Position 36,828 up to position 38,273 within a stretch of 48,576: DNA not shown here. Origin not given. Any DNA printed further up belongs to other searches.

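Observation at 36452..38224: eRF1/Pelota-like protein plus DUF151 nuclease: a promoter-equipped two-gene cassette wedged between nnr (yjeF) and tsaE (yjeE)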

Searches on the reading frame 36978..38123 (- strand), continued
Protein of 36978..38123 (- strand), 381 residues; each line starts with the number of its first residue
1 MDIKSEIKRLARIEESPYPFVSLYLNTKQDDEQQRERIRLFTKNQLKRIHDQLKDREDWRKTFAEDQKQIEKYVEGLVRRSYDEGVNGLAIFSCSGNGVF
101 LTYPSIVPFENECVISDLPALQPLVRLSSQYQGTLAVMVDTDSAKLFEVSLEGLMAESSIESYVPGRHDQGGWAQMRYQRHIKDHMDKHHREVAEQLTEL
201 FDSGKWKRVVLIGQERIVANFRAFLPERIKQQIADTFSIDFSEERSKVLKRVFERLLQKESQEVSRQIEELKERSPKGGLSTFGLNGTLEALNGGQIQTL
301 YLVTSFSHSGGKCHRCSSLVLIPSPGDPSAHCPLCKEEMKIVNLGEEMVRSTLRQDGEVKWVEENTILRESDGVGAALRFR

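Call 41: predict_structure(alignment_id=A1)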
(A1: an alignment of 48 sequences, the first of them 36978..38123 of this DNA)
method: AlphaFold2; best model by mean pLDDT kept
length: 381 residues; sequences in the alignment: 48
mean_pLDDT: 94.7   pTM: 0.90
mean pLDDT of the five models: 94.7, 94.1, 93.8, 93.1, 92.5
residues with pLDDT >= 90: 339; 70-90: 40; 50-70: 2; < 50: 0
segments of 3 or more residues with pLDDT < 50: none
pLDDT, mean of each block of 10 residues (from residue 1): 92 96 93 93 98 95 98 94 88 98 95 97 96 96 97 95 86 84 97 98 96 98 98 97 95 95 96 88 97 98 96 96 83 94 97 98 95 97 86
secondary structure, 60 per line:
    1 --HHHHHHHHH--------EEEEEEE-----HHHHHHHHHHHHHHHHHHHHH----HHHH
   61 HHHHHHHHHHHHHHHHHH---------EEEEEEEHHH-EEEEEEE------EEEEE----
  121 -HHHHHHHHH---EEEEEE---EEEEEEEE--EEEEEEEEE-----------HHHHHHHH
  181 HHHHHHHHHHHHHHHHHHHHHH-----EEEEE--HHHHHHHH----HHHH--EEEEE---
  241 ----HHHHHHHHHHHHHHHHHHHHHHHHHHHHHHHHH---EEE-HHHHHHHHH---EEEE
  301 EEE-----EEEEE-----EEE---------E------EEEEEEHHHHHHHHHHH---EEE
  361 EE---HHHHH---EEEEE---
elements in order: H3-11 E20-26 H32-52 H57-78 E88-94 E99-105 E112-116 H122-130 E134-139 E143-150 E153-161 H173-202 E208-212 H215-222 H227-230 E233-237 H245-277 E281-283 H285-293 E297-303 E309-313 E319-321 E338-343 H344-354 E358-362 H366-370 E374-378

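Call 44: fold_search(model_id=the predicted structure, library=pdb)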
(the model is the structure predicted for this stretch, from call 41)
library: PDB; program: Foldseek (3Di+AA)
matches with E <= 10: 1218; with E <= 0.001: 47
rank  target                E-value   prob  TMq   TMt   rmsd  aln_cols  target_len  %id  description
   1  8v9l_z                1.9e-24  1.00  0.83  0.85   3.4       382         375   18  Cryo-EM structure of the Mycobacterium smegmatis 70S ribosome in complex with hibernation factor Msmeg1130 (Balon) and (released 2024-02-07)
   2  8v9j_z                5.3e-24  1.00  0.81  0.85   3.9       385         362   18  Cryo-EM structure of the Mycobacterium smegmatis 70S ribosome in complex with hibernation factor Msmeg1130 (Balon) (St (released 2024-02-07)
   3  8rdw_B                2.5e-19  1.00  0.68  0.70   5.1       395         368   16  Cryo-EM structure of P. urativorans 70S ribosome in complex with hibernation factor Balon and EF-Tu(GDP) (structure 3) (released 2024-02-21)
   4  8rd8_B                2.9e-19  1.00  0.66  0.69   5.4       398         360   16  Cryo-EM structure of P. urativorans 70S ribosome in complex with hibernation factors Balon and RaiA (structure 1). (released 2024-02-21)
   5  8rdv_B                3.9e-19  1.00  0.65  0.68   7.2       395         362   15  Cryo-EM structure of P. urativorans 70S ribosome in complex with hibernation factor Balon, mRNA and P-site tRNA (struc (released 2024-02-21)
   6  8v9k_z                3.1e-18  1.00  0.74  0.76   4.6       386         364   19  Cryo-EM structure of the Mycobacterium smegmatis 70S ribosome in complex with hibernation factor Rv2629 (Balon) (Struc (released 2024-02-07)
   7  4af1                  5.1e-18  1.00  0.52  0.49  10.5       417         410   16  Archeal Release Factor aRF1 (released 2013-03-20)
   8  9i2d_CR               5.4e-18  1.00  0.55  0.51   9.2       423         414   15  NMT1-NAC bound human RNC with 10 amino acid ARF1-linker (released 2026-02-04)
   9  5lzv_ii               9.5e-17  1.00  0.55  0.51   9.3       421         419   15  Structure of the mammalian ribosomal termination complex with accommodated eRF1(AAQ) and ABCE1. (released 2016-11-30)
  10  5lzu_ii               1.1e-16  1.00  0.54  0.50   9.7       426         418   15  Structure of the mammalian ribosomal termination complex with accommodated eRF1 (released 2016-11-30)
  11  8ip8_bl               2.8e-16  1.00  0.52  0.47   9.7       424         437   15  Wheat 80S ribosome stalled on AUG-Stop boron dependently (released 2024-02-21)
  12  5lzt_ii               6.9e-16  1.00  0.30  0.28  15.7       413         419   16  Structure of the mammalian ribosomal termination complex with eRF1 and eRF3. (released 2016-11-30)
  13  5dmq_B                8.2e-16  1.00  0.43  0.41  11.8       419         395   16  Crystal structure of mouse eRF1 in complex with Reverse Transcriptase (RT) of Moloney Murine Leukemia Virus (released 2016-07-06)
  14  3jag_ii               8.7e-16  1.00  0.55  0.51   9.4       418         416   15  Structure of a mammalian ribosomal termination complex with ABCE1, eRF1(AAQ), and the UAA stop codon (released 2015-08-12)
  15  6zme_CH               9.3e-16  1.00  0.50  0.46  14.2       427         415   16  SARS-CoV-2 Nsp1 bound to the human CCDC124-80S-eERF1 ribosome complex (released 2020-08-12)
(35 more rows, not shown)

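Call 46: search_solved_structures(query=A1, max_evalue=0.001, show_alignments=5)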
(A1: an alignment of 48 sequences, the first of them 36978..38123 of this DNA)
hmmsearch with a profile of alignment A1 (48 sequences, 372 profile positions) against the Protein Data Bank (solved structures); distinct sequences matched with E-value up to 0.001: 31.
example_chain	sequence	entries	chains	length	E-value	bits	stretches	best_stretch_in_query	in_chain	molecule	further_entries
8v9j_z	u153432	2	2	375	2.3e-39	138.8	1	7-371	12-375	Ribosome hibernation factor Balon (MSMEG_1130)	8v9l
4af1_A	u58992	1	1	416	1.7e-30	109.5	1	4-371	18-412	PEPTIDE CHAIN RELEASE FACTOR SUBUNIT 1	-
8v9k_z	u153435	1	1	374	1.5e-26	96.6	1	11-371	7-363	Ribosome hibernation factor Balon (Rv2629)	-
3agk_A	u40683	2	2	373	1.6e-22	83.3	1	4-301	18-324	Peptide chain release factor subunit 1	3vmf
3e20_C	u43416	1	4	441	6.9e-20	74.6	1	106-371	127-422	Eukaryotic peptide chain release factor subunit 1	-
3j5y_A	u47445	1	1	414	5.8e-19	71.6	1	104-372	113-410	Eukaryotic peptide chain release factor subunit 1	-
6xa1_j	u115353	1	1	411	6.2e-19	71.5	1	111-372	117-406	Eukaryotic peptide chain release factor subunit 1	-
5a8l_Q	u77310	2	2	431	6.6e-19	71.4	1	104-372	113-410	EUKARYOTIC RELEASE FACTOR ERF1 | Eukaryotic peptide chain release factor subunit 1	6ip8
1dt9_A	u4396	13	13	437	6.8e-19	71.4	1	104-372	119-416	PROTEIN (EUKARYOTIC PEPTIDE CHAIN RELEASE FACTOR SUBUNIT 1) | Eukaryotic peptide chain release factor subunit 1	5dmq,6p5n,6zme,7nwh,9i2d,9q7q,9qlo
4d5n_A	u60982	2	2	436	6.9e-19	71.4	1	104-372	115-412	EUKARYOTIC PEPTIDE CHAIN RELEASE FACTOR SUBUNIT 1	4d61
3e1y_A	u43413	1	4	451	7.4e-19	71.2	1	104-372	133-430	Eukaryotic peptide chain release factor subunit 1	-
5lzt_ii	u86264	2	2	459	7.9e-19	71.2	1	104-372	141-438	eRF1 | Eukaryotic peptide chain release factor subunit 1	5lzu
4crn_X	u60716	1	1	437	1.7e-18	70.1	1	112-371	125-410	ERF1 IN RIBOSOME-BOUND ERF1-ERF3-GDPNP COMPLEX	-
4crm_X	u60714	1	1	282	7.9e-18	67.9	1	136-371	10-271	EUKARYOTIC PEPTIDE CHAIN RELEASE FACTOR SUBUNIT 1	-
3j15_A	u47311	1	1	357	2.2e-16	63.1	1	130-302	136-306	Protein pelota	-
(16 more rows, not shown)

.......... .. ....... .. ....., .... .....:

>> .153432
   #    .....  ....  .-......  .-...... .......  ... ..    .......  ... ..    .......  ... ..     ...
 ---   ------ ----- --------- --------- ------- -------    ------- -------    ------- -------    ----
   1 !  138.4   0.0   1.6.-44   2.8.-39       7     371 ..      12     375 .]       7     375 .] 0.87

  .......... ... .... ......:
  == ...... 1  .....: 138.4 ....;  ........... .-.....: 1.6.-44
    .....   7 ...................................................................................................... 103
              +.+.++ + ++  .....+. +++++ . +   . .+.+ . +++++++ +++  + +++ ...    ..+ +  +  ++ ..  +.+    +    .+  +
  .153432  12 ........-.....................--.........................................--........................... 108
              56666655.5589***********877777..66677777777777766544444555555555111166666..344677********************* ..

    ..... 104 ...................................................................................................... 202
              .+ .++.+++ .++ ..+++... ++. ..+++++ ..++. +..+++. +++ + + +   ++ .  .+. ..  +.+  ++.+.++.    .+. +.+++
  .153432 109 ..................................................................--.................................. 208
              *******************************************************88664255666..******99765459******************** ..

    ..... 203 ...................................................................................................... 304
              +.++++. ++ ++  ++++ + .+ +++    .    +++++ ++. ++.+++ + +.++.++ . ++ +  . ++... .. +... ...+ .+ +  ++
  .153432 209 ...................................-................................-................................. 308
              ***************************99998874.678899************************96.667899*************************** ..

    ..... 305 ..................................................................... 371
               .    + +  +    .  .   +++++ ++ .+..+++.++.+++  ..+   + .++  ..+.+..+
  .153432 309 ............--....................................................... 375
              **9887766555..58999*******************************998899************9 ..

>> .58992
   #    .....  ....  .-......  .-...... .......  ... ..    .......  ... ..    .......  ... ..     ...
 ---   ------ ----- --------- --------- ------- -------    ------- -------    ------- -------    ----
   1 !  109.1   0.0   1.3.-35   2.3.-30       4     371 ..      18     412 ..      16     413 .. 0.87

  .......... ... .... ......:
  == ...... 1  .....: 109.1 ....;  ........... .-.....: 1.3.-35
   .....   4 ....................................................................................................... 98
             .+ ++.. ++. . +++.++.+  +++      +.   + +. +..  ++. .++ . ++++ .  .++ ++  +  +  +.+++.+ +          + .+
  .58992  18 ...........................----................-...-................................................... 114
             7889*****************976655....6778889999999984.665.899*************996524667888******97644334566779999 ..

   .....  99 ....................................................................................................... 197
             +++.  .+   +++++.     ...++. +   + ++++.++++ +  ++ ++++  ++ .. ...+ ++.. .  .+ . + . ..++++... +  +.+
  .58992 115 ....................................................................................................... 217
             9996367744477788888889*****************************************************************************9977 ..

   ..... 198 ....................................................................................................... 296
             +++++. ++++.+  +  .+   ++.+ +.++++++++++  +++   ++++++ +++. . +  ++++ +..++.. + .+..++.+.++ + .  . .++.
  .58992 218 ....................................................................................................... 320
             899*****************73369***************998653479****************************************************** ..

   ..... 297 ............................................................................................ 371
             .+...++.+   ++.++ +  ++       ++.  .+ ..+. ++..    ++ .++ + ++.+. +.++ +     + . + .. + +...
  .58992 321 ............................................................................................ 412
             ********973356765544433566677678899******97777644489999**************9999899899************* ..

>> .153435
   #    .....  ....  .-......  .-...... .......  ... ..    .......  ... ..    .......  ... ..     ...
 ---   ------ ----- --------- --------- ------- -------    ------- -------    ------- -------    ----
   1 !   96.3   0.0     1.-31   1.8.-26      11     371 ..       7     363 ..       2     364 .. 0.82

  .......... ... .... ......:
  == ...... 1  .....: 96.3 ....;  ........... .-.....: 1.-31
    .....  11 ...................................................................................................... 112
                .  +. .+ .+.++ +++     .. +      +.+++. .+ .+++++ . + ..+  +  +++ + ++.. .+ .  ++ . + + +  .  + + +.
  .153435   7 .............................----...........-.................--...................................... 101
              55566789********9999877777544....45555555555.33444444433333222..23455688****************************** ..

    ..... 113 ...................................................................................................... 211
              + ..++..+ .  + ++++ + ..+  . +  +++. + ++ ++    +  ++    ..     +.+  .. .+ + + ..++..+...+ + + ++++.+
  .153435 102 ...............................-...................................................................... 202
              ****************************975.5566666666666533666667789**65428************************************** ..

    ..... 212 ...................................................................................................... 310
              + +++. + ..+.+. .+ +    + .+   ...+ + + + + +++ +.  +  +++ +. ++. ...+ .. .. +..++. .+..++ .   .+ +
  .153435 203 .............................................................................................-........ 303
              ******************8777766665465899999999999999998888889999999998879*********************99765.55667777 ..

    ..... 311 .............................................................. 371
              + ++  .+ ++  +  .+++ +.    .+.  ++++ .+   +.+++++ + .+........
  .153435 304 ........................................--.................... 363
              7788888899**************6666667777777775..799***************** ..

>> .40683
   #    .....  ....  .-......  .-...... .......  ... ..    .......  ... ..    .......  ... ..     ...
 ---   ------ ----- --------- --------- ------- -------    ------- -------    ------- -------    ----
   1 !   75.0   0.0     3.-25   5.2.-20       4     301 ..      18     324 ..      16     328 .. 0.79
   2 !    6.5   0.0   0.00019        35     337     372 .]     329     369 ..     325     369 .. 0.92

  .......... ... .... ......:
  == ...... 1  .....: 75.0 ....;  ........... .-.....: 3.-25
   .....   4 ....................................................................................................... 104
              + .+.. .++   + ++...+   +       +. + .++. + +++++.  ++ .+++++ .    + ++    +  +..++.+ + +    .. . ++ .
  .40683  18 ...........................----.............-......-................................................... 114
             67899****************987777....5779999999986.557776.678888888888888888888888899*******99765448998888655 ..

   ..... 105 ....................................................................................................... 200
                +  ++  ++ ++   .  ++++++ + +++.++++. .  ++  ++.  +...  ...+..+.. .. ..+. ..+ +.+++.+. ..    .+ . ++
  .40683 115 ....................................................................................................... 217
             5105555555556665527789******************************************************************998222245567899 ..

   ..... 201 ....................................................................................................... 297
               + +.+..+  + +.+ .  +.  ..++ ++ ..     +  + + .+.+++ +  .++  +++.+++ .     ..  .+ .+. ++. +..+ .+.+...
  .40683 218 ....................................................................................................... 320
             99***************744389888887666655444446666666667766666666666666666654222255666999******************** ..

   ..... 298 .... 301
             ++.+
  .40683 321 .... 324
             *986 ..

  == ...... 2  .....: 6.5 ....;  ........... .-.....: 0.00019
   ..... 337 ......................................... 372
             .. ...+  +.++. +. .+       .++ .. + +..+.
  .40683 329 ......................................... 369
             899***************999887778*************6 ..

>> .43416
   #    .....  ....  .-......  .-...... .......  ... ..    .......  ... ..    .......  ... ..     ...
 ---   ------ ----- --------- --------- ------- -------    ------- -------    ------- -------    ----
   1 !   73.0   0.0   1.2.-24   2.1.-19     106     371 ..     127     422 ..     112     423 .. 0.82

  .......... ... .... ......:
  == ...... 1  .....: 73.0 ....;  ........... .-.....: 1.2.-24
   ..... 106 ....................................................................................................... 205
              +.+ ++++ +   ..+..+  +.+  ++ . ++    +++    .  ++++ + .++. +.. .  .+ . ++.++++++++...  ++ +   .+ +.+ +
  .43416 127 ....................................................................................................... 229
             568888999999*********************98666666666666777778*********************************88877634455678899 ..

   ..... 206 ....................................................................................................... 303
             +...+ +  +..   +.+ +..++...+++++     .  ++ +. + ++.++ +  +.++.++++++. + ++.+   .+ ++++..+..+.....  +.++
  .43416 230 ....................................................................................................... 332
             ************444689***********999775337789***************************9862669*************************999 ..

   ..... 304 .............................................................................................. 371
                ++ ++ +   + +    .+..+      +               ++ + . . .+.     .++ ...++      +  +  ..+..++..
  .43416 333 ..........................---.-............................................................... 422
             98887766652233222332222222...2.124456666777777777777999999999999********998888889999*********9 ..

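Call 52: search_protein_families(library=padloc, proteins=[window:36978-38123:-], max_evalue=0.01)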
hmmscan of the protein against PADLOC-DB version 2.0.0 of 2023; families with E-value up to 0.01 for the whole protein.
window:36978-38123:- (381 aa): 0 families
